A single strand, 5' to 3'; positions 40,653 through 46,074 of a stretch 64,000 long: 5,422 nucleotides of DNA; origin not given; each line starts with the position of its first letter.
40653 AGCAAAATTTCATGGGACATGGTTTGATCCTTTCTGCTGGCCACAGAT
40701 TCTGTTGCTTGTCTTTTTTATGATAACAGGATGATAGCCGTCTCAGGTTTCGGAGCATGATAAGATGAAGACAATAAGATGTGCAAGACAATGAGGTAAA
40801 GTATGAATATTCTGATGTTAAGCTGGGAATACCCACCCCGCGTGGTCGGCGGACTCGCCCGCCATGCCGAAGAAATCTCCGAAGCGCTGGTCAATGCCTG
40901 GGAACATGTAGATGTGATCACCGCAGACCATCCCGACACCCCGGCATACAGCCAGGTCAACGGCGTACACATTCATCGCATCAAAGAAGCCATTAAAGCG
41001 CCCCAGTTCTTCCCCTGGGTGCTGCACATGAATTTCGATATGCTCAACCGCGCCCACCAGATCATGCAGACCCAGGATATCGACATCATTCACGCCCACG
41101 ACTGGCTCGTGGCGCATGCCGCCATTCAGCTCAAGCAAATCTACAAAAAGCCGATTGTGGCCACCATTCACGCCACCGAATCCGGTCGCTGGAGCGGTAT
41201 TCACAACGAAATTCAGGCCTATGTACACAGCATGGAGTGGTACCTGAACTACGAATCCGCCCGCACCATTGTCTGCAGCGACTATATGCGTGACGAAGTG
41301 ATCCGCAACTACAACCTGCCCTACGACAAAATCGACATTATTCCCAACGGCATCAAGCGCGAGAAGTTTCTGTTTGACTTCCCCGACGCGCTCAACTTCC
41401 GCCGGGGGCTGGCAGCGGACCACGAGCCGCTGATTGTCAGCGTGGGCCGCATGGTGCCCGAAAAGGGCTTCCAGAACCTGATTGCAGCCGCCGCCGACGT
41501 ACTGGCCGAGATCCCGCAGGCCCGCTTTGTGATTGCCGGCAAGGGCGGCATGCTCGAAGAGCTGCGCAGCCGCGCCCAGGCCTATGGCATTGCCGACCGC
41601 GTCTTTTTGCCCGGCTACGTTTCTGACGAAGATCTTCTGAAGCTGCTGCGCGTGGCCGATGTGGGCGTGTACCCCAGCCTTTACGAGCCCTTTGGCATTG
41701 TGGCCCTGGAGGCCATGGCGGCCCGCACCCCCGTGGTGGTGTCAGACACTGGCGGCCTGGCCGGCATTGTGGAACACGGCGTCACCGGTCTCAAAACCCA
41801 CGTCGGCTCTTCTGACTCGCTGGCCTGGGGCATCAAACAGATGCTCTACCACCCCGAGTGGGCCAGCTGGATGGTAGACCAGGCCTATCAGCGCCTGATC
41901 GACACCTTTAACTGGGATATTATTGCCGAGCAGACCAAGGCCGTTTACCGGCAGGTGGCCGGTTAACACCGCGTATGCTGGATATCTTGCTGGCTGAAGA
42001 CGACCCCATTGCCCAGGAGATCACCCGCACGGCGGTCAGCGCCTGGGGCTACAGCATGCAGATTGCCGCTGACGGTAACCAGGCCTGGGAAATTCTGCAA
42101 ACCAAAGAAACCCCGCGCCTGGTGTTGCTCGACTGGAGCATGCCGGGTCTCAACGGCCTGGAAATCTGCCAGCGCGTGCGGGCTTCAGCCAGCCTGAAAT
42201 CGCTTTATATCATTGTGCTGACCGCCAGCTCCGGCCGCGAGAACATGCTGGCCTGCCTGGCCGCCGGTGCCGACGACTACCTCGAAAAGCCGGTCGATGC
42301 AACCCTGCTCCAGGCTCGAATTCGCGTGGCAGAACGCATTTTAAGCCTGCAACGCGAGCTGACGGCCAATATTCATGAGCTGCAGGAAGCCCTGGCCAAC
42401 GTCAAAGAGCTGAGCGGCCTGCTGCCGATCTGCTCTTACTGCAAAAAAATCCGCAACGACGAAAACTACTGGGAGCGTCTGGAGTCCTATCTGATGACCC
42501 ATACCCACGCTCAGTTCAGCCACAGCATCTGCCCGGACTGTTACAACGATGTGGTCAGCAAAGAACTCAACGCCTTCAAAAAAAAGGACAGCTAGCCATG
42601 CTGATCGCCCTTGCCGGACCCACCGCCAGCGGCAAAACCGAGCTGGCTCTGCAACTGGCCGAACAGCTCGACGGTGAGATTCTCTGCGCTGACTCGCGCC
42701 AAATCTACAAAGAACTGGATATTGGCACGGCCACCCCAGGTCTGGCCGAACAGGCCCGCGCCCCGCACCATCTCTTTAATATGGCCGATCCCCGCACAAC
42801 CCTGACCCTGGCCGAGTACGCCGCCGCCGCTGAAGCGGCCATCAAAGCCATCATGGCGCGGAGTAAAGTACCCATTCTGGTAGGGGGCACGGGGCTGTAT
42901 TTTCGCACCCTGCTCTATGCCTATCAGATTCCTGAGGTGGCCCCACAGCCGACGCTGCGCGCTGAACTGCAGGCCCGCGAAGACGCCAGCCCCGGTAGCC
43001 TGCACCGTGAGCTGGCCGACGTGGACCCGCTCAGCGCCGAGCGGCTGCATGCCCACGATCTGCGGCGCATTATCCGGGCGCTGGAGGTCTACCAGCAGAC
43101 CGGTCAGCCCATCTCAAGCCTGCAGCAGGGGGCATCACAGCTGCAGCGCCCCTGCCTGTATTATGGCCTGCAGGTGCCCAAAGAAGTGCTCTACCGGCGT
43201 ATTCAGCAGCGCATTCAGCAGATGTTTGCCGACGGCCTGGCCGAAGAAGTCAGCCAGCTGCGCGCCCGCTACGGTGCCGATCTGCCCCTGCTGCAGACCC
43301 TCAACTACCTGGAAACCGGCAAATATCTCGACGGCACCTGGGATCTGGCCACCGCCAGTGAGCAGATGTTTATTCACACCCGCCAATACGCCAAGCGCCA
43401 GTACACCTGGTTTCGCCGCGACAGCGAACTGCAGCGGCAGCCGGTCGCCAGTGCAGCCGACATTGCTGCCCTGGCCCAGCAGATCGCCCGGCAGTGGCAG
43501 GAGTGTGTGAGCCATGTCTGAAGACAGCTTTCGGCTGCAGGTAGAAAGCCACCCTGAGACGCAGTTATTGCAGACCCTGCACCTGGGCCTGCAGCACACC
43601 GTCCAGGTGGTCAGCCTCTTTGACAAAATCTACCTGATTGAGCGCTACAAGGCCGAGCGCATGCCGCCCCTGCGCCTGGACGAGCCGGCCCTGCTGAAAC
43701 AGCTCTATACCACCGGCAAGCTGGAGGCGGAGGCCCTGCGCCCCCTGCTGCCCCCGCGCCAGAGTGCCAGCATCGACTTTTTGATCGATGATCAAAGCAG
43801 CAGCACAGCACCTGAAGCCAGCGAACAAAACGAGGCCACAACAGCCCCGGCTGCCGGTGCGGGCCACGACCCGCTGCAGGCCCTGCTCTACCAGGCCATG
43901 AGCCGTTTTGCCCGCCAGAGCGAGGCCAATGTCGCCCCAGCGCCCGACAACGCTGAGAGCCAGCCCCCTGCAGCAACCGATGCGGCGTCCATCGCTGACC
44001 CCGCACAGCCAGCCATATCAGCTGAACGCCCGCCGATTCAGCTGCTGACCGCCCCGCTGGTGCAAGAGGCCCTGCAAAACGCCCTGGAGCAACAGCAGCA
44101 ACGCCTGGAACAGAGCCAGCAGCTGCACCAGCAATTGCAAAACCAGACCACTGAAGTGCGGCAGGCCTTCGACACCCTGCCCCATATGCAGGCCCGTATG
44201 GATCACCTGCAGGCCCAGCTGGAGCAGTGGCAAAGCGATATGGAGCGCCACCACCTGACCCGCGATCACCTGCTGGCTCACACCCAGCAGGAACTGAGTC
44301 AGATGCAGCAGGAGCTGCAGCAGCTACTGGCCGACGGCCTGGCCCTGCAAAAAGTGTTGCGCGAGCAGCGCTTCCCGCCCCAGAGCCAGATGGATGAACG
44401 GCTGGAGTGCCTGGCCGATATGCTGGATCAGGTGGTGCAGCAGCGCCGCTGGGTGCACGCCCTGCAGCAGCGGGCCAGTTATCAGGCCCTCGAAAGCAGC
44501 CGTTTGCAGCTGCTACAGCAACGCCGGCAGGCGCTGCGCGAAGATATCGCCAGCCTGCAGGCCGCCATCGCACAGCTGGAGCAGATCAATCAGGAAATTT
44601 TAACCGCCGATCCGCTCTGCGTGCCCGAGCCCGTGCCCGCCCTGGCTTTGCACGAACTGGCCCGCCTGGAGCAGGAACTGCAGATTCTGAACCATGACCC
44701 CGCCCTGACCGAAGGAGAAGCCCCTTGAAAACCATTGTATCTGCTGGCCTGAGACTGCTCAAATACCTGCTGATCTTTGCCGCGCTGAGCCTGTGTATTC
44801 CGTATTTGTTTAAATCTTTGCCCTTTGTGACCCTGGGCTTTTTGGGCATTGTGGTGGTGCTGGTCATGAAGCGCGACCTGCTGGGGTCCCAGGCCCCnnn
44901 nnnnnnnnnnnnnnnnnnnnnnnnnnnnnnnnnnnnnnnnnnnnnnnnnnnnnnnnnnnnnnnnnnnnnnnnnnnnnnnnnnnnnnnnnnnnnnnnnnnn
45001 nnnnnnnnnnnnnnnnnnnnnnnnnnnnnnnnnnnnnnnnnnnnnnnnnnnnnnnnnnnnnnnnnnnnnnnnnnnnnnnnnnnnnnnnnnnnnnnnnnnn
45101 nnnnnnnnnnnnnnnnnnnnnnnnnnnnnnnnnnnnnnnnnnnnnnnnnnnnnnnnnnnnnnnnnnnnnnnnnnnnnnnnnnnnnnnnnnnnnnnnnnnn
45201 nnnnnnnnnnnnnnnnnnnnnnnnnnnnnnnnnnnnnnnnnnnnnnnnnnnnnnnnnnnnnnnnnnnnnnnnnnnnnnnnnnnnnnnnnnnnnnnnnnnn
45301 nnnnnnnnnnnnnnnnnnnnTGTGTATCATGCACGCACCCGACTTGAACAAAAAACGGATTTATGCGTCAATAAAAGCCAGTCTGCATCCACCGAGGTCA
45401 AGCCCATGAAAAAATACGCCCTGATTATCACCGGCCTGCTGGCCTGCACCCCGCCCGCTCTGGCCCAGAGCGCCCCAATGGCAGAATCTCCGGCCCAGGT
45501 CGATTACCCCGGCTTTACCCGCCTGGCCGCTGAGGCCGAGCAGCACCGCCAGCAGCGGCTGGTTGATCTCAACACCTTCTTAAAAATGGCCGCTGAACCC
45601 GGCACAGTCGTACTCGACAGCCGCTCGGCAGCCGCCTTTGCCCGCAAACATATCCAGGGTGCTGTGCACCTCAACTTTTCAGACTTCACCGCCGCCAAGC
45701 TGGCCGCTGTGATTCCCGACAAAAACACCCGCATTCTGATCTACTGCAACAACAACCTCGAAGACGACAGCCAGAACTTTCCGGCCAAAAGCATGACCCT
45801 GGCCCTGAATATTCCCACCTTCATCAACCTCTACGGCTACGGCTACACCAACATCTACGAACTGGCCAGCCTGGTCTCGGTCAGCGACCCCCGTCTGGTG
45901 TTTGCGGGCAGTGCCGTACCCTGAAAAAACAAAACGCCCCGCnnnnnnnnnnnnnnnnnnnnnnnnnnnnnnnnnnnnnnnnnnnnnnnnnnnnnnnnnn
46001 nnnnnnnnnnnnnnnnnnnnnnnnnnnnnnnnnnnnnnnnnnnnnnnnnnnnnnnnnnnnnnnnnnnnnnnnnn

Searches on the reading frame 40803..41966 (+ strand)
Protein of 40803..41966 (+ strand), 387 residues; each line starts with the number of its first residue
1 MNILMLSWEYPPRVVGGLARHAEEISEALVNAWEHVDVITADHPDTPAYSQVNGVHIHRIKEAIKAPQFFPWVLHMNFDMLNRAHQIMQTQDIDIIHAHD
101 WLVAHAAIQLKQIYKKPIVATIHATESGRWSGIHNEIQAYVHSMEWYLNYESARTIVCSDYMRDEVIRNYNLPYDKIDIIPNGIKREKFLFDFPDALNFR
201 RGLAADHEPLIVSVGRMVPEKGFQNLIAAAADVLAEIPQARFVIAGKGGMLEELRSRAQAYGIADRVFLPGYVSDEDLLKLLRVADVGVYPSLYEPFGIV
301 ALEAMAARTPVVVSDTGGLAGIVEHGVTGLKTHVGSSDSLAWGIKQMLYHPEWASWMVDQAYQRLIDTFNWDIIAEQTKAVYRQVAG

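Call 46: search_protein_families(library=pfam, proteins=[window:40803-41966:+], max_evalue=0.00001)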
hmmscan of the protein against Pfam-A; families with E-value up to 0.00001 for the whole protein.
window:40803-41966:+ (387 aa): 6 families
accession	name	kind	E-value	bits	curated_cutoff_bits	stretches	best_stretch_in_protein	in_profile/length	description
PF00534.26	Glycos_transf_1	-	1.2e-44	152.3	26.4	1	201-363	8-171/172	Glycosyl transferases group 1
PF13692.12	Glyco_trans_1_4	-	1.5e-34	119.7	27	1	209-348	2-140/142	Glycosyl transferases group 1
PF13439.12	Glyco_transf_4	-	1.3e-29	103.9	28.5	1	15-187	1-169/170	Glycosyltransferase Family 4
PF13579.12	Glyco_trans_4_4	-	5e-19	69.6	29.7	1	16-183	1-158/158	Glycosyl transferase 4-like domain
PF08323.17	Glyco_transf_5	-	3.5e-17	63.3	22.7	1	2-168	1-226/239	Starch synthase catalytic domain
PF20706.3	GT4-conflict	-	7.6e-15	55.2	26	1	199-371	188-378/385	Family 4 Glycosyltransferase in conflict systems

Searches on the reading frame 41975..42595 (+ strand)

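Call 46: search_protein_families(library=pfam, proteins=[window:41975-42595:+], max_evalue=0.00001)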
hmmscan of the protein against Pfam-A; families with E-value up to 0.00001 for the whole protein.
window:41975-42595:+ (206 aa): 1 family
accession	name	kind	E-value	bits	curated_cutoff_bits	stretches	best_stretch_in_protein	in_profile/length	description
PF00072.30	Response_reg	-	1.2e-25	90.2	30.2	1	4-117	1-111/111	Response regulator receiver domain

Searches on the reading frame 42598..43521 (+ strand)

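Call 46: search_protein_families(library=pfam, proteins=[window:42598-43521:+], max_evalue=0.00001)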
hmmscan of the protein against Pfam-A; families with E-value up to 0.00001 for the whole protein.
window:42598-43521:+ (307 aa): 1 family
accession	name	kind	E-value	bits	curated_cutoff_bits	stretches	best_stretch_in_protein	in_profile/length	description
PF01715.23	IPPT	-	2.3e-79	267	23.6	1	35-275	1-243/243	IPP transferase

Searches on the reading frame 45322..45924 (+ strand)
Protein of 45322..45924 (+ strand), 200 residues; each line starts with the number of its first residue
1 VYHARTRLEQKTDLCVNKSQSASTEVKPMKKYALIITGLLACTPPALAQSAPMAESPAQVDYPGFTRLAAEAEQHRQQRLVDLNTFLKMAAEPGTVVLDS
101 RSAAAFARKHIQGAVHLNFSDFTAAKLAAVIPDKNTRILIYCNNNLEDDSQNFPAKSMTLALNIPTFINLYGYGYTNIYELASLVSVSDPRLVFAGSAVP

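Call 46: search_protein_families(library=pfam, proteins=[window:45322-45924:+], max_evalue=0.00001)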
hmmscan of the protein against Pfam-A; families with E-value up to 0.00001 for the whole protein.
window:45322-45924:+ (200 aa): 1 family
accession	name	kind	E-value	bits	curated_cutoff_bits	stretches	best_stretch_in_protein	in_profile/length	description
PF00581.25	Rhodanese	-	8.5e-10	39.4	22.2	1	85-179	4-90/102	Rhodanese-like domain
